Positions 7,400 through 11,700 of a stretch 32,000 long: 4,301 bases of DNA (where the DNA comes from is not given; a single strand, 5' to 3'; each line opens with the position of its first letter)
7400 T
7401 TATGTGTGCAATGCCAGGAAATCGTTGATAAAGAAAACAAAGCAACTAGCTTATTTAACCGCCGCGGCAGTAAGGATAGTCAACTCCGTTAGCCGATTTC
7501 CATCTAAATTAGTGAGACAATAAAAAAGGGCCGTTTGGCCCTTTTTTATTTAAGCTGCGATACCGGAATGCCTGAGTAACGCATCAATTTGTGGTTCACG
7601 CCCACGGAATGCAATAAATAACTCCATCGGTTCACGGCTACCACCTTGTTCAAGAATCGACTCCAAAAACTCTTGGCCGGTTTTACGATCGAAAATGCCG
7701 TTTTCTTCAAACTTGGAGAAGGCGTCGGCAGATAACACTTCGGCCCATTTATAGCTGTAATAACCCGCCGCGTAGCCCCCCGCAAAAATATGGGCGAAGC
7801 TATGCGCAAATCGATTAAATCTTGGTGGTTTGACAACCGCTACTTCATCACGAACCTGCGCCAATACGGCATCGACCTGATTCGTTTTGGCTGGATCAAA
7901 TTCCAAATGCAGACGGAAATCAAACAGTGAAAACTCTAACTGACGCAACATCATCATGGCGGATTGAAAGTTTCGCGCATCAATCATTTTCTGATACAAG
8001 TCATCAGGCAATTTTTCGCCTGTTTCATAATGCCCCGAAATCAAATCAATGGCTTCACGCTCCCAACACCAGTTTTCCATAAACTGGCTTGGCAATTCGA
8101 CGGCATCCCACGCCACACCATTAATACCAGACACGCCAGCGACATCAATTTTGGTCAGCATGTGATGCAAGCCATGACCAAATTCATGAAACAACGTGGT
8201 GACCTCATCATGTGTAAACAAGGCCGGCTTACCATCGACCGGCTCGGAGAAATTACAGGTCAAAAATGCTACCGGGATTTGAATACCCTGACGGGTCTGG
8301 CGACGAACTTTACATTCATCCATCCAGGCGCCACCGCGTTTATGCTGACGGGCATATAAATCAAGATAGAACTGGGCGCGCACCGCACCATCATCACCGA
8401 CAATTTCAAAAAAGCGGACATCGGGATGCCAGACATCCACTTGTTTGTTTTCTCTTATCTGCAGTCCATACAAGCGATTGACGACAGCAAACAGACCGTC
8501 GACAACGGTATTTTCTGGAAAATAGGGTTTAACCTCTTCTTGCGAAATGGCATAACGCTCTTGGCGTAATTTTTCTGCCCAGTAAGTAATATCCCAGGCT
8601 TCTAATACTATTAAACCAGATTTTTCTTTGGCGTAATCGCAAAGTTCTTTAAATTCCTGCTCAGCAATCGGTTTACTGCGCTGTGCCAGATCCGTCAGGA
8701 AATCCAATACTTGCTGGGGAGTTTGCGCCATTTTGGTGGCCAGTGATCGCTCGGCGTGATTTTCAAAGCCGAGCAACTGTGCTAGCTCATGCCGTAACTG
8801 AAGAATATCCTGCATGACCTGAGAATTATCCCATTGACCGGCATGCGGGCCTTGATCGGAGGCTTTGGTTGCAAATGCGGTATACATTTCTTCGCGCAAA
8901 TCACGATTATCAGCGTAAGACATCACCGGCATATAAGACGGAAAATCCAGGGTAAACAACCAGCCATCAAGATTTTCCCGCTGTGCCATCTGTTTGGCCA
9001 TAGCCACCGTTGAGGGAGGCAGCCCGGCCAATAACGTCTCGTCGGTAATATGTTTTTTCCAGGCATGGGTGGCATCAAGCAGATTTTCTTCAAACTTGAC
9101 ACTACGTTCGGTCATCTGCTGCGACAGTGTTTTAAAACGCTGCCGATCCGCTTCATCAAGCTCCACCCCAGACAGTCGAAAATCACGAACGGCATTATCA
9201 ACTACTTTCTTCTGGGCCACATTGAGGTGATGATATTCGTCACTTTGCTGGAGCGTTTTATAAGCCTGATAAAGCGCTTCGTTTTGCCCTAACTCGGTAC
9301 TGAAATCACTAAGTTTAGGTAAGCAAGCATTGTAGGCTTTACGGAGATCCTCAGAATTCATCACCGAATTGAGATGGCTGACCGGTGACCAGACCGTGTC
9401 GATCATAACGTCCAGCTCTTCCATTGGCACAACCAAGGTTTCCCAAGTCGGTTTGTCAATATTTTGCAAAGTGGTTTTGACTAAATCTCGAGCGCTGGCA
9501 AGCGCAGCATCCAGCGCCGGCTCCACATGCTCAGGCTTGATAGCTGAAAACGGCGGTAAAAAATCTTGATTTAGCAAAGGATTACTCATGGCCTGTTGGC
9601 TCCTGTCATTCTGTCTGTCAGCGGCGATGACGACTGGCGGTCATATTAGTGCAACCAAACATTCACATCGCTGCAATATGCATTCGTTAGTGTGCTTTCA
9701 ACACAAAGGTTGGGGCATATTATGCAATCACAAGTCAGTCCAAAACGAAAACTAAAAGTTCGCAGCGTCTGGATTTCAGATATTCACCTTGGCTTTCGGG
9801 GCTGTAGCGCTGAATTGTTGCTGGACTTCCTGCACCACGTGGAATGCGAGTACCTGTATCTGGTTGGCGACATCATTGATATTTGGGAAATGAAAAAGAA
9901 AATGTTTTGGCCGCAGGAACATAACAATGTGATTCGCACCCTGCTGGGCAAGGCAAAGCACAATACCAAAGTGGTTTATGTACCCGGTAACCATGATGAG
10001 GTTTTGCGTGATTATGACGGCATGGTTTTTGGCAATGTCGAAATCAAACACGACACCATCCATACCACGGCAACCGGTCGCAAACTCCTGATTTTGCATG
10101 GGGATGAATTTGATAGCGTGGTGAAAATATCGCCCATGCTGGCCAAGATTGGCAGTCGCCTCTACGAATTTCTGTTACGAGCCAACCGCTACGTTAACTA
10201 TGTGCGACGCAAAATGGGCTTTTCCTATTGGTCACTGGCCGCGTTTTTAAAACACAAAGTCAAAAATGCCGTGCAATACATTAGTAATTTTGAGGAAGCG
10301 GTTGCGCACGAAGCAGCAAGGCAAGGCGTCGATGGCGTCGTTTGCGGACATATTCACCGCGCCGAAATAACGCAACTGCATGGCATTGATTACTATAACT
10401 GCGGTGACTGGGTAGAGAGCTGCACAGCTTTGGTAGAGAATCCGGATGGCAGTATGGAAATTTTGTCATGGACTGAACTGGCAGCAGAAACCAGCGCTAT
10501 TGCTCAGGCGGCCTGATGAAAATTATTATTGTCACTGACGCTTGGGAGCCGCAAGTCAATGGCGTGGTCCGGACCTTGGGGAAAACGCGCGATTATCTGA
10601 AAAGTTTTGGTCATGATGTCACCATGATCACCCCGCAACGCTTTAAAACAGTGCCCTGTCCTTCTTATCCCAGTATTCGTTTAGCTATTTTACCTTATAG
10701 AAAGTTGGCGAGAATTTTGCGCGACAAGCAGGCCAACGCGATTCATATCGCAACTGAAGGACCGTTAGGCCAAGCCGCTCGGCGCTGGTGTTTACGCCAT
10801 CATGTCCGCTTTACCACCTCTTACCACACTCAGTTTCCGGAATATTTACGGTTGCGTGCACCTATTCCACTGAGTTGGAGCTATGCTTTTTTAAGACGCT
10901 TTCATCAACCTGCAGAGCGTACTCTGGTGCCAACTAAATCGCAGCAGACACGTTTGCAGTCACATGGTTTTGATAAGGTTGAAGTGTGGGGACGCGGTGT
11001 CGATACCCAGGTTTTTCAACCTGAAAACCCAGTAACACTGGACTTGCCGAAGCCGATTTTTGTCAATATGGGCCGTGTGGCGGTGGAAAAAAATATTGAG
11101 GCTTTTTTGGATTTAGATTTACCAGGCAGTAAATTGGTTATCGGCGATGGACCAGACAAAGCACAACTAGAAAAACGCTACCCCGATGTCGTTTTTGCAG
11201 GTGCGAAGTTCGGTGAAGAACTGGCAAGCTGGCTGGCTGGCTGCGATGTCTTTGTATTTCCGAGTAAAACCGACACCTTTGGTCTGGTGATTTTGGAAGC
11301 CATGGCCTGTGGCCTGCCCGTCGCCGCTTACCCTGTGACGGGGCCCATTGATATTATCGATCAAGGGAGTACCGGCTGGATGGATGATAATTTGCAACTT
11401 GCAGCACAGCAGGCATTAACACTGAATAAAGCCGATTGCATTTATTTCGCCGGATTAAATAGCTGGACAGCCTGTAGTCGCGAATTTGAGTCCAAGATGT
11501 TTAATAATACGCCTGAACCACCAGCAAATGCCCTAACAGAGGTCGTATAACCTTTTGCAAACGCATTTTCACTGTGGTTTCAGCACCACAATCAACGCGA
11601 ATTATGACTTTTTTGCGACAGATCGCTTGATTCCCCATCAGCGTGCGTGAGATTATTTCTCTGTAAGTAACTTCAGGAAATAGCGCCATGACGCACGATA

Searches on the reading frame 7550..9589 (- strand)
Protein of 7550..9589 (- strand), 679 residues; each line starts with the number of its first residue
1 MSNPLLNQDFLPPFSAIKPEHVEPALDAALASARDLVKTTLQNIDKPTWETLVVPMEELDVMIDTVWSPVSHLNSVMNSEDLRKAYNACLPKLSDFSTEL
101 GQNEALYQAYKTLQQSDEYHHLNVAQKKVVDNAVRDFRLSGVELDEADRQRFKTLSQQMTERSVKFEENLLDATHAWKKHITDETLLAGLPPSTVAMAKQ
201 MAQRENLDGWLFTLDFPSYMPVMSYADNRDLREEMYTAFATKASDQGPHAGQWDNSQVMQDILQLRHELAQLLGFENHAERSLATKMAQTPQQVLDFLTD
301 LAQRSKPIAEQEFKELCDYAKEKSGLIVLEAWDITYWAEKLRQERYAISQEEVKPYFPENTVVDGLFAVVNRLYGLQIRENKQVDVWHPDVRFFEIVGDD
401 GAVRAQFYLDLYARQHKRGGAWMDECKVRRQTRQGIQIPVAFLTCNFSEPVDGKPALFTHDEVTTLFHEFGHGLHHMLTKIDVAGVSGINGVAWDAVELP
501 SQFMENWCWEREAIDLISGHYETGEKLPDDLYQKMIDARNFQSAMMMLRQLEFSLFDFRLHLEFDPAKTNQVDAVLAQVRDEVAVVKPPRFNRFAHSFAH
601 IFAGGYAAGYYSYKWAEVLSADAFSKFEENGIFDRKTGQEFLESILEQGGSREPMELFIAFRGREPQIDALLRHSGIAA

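Call 71: search_protein_families(library=pfam, proteins=[window:7550-9589:-], max_evalue=0.00001)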
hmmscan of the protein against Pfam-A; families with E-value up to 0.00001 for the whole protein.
window:7550-9589:- (679 aa): 2 families
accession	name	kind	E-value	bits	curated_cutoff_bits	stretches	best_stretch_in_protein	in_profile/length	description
PF01432.26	Peptidase_M3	-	4e-160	534.5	27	1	222-676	1-456/457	Peptidase family M3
PF19310.4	TOP_N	-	5.2e-31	107.4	27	1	41-149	15-123/123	Neurolysin/Thimet oligopeptidase, N-terminal domain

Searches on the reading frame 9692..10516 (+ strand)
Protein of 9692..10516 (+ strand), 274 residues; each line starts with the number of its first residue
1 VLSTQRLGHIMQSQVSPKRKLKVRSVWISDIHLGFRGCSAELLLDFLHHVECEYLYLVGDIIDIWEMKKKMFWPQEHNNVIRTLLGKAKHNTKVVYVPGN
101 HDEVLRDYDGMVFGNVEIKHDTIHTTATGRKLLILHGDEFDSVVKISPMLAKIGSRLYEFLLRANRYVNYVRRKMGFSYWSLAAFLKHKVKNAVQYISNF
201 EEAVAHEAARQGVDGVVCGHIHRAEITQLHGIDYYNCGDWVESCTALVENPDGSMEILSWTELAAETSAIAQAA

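Call 71: search_protein_families(library=pfam, proteins=[window:9692-10516:+], max_evalue=0.00001)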
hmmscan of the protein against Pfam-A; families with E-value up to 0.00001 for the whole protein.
window:9692-10516:+ (274 aa): 2 families
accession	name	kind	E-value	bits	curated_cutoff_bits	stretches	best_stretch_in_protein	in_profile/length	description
PF00149.33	Metallophos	-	1.4e-10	42.4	21.5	1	26-223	4-190/191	Calcineurin-like phosphoesterase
PF12850.12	Metallophos_2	-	5.2e-07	30.2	27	0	26-141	4-91/154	Calcineurin-like phosphoesterase superfamily domain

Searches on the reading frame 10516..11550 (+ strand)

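Call 71: search_protein_families(library=pfam, proteins=[window:10516-11550:+], max_evalue=0.00001)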
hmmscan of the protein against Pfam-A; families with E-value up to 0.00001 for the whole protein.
window:10516-11550:+ (344 aa): 5 families
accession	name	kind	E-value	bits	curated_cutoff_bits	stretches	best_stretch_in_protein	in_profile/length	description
PF13439.12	Glyco_transf_4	-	2.2e-23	83.6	28.5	1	14-165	1-169/170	Glycosyltransferase Family 4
PF13692.12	Glyco_trans_1_4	-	1.4e-21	77.7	27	1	207-292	37-128/142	Glycosyl transferases group 1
PF00534.26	Glycos_transf_1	-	2e-18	66.9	26.4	1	176-289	12-139/172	Glycosyl transferases group 1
PF13579.12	Glyco_trans_4_4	-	7.9e-09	36.5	29.7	1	16-156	2-151/158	Glycosyl transferase 4-like domain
PF20706.3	GT4-conflict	-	3.4e-06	26.7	26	1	234-276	273-315/385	Family 4 Glycosyltransferase in conflict systems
